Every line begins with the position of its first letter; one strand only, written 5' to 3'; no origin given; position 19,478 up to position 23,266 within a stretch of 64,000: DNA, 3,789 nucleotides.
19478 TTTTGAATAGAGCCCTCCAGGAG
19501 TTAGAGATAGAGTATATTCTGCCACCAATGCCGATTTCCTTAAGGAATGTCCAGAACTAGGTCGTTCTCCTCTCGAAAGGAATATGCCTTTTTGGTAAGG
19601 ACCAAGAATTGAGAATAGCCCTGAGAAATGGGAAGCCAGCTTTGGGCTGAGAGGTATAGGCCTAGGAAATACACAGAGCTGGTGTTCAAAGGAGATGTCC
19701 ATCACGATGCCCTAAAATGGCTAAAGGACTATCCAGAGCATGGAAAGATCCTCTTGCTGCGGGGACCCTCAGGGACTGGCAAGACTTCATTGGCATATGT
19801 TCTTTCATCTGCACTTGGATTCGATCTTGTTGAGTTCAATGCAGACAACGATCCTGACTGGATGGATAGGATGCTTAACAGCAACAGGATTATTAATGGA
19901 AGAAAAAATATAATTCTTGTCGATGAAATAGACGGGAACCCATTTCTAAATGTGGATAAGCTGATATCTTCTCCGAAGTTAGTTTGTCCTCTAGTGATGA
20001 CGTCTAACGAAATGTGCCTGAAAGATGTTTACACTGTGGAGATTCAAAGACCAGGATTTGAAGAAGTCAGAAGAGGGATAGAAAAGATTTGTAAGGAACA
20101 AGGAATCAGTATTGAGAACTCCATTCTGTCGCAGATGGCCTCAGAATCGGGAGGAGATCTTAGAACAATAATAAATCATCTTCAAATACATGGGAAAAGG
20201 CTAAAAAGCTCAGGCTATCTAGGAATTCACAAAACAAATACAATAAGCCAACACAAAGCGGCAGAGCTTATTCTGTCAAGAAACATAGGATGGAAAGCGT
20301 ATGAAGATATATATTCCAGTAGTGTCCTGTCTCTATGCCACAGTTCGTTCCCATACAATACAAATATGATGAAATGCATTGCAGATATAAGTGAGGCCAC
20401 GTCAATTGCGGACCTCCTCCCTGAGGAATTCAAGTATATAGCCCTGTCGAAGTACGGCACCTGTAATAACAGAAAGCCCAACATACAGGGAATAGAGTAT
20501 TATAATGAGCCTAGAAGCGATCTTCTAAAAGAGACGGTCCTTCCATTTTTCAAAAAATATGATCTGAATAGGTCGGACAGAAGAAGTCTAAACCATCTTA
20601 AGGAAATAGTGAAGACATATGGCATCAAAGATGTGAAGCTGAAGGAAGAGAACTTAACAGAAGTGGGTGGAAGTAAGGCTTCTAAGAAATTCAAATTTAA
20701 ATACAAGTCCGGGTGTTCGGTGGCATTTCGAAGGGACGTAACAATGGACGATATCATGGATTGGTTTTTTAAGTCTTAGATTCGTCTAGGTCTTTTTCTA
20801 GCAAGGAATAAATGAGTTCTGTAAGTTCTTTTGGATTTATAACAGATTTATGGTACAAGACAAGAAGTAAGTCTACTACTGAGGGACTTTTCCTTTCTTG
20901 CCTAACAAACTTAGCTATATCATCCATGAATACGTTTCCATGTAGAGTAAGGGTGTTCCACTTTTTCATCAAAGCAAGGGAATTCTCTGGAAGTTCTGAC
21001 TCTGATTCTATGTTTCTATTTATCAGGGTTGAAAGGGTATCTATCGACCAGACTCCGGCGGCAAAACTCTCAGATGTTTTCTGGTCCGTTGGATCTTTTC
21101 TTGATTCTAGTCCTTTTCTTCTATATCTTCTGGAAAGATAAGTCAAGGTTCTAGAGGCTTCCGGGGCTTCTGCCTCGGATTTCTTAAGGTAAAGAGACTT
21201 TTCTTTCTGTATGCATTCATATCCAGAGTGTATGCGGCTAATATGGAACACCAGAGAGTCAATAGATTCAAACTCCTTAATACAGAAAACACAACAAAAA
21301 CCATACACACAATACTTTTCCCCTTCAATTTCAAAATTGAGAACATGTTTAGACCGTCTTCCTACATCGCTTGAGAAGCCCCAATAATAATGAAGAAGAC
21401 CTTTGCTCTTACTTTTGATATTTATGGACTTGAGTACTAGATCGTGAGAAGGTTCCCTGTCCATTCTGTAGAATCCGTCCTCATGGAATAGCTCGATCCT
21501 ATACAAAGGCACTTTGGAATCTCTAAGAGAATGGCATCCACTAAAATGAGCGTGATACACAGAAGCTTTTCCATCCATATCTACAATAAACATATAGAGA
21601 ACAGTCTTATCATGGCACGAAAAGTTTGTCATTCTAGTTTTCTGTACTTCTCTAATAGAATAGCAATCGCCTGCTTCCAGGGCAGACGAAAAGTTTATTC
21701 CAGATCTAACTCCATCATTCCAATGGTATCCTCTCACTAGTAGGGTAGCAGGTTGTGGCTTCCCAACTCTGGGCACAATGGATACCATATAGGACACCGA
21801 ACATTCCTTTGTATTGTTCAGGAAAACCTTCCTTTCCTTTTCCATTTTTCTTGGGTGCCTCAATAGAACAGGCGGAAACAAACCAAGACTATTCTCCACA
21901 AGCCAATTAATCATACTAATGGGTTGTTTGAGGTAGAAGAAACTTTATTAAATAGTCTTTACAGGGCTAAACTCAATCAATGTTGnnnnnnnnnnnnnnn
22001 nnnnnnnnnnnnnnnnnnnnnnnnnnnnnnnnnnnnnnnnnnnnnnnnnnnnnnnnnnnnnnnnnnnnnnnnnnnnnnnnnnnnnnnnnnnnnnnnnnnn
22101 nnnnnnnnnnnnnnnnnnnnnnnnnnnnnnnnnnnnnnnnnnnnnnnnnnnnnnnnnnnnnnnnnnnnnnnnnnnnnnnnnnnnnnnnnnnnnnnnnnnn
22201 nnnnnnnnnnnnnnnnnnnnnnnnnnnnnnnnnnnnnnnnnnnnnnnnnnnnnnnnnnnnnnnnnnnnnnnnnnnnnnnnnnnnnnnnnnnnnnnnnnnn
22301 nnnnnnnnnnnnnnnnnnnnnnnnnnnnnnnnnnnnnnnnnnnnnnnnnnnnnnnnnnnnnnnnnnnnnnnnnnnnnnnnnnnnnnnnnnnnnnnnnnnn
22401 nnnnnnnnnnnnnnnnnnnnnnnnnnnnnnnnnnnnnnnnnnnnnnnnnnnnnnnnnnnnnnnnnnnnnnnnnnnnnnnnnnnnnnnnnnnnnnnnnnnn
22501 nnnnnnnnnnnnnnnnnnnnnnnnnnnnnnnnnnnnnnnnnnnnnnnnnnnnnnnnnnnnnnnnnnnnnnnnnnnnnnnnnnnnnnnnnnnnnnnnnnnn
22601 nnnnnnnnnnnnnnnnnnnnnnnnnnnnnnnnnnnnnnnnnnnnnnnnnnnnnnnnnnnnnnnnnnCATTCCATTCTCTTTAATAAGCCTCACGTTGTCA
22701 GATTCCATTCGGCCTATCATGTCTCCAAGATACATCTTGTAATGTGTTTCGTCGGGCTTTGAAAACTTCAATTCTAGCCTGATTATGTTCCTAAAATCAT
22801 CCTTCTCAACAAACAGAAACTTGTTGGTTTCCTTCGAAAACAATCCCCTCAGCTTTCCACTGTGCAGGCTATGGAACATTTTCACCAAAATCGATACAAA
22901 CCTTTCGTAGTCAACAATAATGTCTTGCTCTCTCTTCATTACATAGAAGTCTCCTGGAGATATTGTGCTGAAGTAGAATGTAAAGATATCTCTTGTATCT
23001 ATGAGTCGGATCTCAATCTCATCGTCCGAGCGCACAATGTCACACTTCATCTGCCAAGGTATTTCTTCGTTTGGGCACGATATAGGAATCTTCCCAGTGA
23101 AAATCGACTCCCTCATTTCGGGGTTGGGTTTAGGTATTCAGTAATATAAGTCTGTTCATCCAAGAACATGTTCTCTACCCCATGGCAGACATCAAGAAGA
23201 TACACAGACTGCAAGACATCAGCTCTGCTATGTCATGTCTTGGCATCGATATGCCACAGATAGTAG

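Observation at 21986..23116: SAS-6-like centriole-cartwheel protein in a microsporidian, a lineage without centrioles or flagella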

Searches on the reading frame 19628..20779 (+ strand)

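Call 3: search_protein_families(library=pfam, proteins=[window:19628-20779:+], max_evalue=10)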
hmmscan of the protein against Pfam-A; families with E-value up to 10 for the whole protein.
window:19628-20779:+ (383 aa): 25 families
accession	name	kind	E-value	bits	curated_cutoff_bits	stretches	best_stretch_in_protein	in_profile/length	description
PF03215.21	Rad17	-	3.6e-07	30.7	23.8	1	3-70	6-76/186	Rad17 P-loop domain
PF25361.1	AAA_lid_RFC1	-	4e-07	29.8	34.9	1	145-187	2-44/59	RFC1-like, AAA+ ATPase lid domain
PF00004.35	AAA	-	1.2e-06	29.4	21.2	1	42-102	1-67/131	ATPase family associated with various cellular activities (AAA)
PF21960.2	RCF1-5-like_lid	-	4.4e-06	27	27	1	152-185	4-38/43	RCF1/5-like, AAA+ ATPase lid domain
PF20720.3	nSTAND3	-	4.3e-05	23.7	27.2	1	25-109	3-82/155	Novel STAND NTPase 3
PF16193.11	AAA_assoc_2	-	0.0016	19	34.3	1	157-218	2-58/81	AAA C-terminal domain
PF13238.12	AAA_18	-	0.0036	18.2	29.4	1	43-104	2-66/128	AAA domain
PF06068.19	TIP49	-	0.0046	16.6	23.8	1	38-66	49-77/347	TIP49 P-loop domain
PF13476.12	AAA_23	-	0.0086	17.2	27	1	40-192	20-142/201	AAA domain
PF07728.20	AAA_5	-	0.0088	16.5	22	1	42-69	2-30/139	AAA domain (dynein-related subfamily)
PF03193.22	RsgA_GTPase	-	0.011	16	30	1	9-62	78-129/174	RsgA GTPase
PF00005.33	ABC_tran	-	0.012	16.7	25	1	37-61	9-33/137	ABC transporter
PF13173.12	AAA_14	-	0.013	15.9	27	1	39-102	2-72/129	AAA domain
PF13401.12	AAA_22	-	0.02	15.7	27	1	38-81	4-50/130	AAA domain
PF05496.18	RuvB_N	-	0.031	14.5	27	1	41-68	35-62/159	Holliday junction DNA helicase RuvB P-loop domain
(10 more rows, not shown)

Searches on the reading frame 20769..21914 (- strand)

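Call 3: search_protein_families(library=pfam, proteins=[window:20769-21914:-], max_evalue=10)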
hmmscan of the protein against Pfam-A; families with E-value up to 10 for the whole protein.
window:20769-21914:- (381 aa): 1 family
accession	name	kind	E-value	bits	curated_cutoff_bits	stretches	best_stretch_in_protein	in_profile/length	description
PF13894.12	zf-C2H2_4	-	0.11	13.7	27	1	206-229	1-24/24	C2H2-type zinc finger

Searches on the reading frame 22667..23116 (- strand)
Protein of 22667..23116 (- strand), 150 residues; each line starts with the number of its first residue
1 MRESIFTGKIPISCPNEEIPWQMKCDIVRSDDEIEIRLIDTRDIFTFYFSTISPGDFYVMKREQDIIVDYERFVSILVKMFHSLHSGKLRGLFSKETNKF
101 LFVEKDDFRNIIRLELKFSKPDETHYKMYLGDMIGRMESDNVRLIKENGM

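Call 53: search_protein_families(library=pfam, alignment_id=A2, max_evalue=1)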
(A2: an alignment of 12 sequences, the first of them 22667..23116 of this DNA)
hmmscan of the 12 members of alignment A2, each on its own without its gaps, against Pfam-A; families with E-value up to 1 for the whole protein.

A. member 1, window:22667-23116:- (150 aa): 1 family
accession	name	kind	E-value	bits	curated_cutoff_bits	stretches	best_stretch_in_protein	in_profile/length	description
PF16531.10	SAS-6_N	-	2.3e-21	76.8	25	1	6-118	3-135/135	Centriolar protein SAS N-terminal domain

B. families by the number of members that match (of 12 scanned): 7 families
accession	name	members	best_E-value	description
PF16531.10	SAS-6_N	12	1.5e-22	Centriolar protein SAS N-terminal domain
PF01762.27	Galactosyl_T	1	0.012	Galactosyltransferase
PF25434.1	NUCB1_N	1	0.014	NUCB1-like, N-terminal domain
PF09870.14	DUF2097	1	0.085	Uncharacterized protein conserved in archaea (DUF2097)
PF13405.12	EF-hand_6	1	0.24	EF-hand domain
PF17945.6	Crystall_4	1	0.24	Beta/Gamma crystallin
PF21007.2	FBF1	1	0.25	Fas-binding factor 1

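Call 59: search_protein_representatives(alignment_id=A2)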
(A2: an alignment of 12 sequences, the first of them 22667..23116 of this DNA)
Query: 12 sequences, 148 profile positions. Proteins with E-value up to 0.001 (for the whole library): 496; up to 1e-10: 45; up to 1e-30: 12. The best 150 are listed.
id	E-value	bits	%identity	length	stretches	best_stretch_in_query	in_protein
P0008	2.4e-72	258.3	-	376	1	1-148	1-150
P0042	1.1e-60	220.4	-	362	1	1-147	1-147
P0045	1.5e-60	220.0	-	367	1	1-147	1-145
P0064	5.7e-53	195.4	-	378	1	1-147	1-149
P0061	9.7e-46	171.9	-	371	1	1-147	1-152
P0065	4.3e-44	166.6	-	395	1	1-147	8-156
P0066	2.9e-43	163.9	-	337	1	1-147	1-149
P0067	3.2e-43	163.8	-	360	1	4-147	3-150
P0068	1.1e-40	155.6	-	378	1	1-147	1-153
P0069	3.7e-40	153.8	-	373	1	1-147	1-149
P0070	6.4e-39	149.8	-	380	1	1-146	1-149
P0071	4.4e-37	143.9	-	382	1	1-147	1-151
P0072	3.5e-22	95.5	-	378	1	3-147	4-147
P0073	1.8e-20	89.9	-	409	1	25-147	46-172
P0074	7.2e-20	88.0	-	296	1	2-146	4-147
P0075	3.1e-19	85.9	-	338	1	1-147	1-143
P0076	5.7e-19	85.1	-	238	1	6-146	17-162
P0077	1.5e-17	80.4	-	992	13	49-101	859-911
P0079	4.0e-14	69.3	-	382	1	20-133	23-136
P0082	1.1e-12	64.7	-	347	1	1-145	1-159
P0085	3.1e-12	63.2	-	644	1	33-139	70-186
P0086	4.5e-12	62.7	-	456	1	29-137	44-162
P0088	5.4e-12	62.5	-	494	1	14-137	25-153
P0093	2.1e-11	60.5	-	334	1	4-145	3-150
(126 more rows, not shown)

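Call 60: list_cluster_members(proteins=[P0064, P0065, P0066, P0067, P0068, P0069, P0070, P0071, P0072, P0073])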
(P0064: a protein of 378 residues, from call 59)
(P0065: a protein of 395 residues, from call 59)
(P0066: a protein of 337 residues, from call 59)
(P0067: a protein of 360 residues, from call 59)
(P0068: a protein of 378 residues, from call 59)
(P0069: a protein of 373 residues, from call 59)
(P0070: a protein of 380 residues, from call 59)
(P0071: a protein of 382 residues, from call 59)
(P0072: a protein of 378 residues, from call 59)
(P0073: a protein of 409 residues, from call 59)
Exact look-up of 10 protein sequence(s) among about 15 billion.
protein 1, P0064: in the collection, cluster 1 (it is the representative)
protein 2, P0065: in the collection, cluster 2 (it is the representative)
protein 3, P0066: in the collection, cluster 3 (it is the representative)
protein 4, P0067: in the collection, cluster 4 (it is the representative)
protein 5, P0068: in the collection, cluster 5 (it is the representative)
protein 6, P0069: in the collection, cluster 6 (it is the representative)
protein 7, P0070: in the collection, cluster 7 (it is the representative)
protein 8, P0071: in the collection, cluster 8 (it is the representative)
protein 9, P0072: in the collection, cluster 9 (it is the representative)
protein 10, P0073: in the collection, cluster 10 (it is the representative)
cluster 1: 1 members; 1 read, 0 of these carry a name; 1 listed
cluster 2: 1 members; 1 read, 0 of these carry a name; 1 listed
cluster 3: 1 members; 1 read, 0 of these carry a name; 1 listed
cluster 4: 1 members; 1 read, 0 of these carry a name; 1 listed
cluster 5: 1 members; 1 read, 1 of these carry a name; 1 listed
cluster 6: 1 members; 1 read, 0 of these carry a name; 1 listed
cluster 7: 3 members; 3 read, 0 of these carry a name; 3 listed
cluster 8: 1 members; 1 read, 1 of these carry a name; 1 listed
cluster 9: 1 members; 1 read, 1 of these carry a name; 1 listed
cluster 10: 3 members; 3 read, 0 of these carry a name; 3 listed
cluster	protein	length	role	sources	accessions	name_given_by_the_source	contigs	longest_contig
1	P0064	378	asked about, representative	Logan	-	-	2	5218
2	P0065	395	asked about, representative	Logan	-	-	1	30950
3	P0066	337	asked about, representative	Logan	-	-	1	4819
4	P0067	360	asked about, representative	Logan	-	-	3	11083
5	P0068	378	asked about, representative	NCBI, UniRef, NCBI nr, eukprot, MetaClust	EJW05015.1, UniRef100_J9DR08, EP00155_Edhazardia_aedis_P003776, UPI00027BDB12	hypothetical protein EDEG_00885 [Edhazardia aedis USNM 41457] | Spindle assembly abnormal protein 6 N-terminal domain-containing protein n=1 ... | EJW05015.1 hypothetical protein EDEG_00885 [Edhazardia aedis USNM 41457]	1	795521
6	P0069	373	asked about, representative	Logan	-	-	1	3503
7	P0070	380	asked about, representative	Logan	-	-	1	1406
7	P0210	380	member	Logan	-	-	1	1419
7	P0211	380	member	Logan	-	-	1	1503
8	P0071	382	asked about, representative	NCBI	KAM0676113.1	Spindle assembly abnormal protein 6 [Gurleya vavrai]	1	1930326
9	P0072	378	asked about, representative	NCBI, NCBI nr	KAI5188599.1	hypothetical protein NECID01_0212 [Nematocida sp. AWRm77]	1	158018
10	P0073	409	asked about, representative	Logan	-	-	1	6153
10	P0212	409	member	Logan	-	-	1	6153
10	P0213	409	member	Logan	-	-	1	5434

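Call 61: list_cluster_members(proteins=[P0074, P0075, P0076, P0077, P0079, P0082, P0085, P0086, P0088, P0093])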
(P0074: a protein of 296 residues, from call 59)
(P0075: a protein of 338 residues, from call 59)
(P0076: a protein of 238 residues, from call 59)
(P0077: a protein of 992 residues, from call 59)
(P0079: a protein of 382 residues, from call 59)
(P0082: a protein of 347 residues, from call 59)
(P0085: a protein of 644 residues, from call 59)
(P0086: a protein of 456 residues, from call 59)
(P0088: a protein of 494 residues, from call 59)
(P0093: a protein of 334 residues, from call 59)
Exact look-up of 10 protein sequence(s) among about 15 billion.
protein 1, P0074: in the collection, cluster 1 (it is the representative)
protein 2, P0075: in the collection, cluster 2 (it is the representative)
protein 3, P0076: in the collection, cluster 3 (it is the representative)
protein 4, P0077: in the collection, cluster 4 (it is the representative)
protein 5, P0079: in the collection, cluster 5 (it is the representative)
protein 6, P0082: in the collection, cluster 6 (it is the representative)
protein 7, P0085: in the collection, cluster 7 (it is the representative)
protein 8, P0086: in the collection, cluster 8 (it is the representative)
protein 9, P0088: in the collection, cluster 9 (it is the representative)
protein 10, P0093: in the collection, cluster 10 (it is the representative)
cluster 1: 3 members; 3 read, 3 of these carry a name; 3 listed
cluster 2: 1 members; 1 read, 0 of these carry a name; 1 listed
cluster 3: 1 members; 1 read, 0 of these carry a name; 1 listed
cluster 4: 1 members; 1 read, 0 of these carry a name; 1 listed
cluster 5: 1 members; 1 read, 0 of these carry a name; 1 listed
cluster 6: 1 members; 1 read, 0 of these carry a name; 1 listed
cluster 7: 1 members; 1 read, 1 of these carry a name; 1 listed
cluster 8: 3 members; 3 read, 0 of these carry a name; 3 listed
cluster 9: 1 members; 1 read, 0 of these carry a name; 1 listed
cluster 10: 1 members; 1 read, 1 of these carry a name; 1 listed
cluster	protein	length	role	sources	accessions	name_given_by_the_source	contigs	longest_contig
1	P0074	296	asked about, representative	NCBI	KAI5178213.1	hypothetical protein NEFER01_1391, partial [Nematocida sp. LUAm1]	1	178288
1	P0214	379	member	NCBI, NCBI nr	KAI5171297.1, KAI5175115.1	hypothetical protein NEFER03_0656 [Nematocida sp. LUAm3]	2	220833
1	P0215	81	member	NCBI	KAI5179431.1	hypothetical protein NEFER01_2247, partial [Nematocida sp. LUAm1]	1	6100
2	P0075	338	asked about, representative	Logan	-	-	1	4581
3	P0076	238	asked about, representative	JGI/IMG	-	-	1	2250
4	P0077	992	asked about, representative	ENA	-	-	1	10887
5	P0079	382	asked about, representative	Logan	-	-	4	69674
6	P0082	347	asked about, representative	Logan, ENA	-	-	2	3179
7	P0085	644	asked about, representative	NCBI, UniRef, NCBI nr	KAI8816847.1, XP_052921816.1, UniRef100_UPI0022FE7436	uncharacterized protein EV422DRAFT_544221 [Fimicolochytrium jonesii] | uncharacterized protein n=1 Tax=Fimicolochytrium jonesii TaxID=1396493 RepID=UPI0022FE7436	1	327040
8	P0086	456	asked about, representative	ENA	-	-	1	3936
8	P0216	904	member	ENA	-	-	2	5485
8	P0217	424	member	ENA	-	-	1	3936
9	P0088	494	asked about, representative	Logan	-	-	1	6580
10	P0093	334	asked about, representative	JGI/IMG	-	hypothetical protein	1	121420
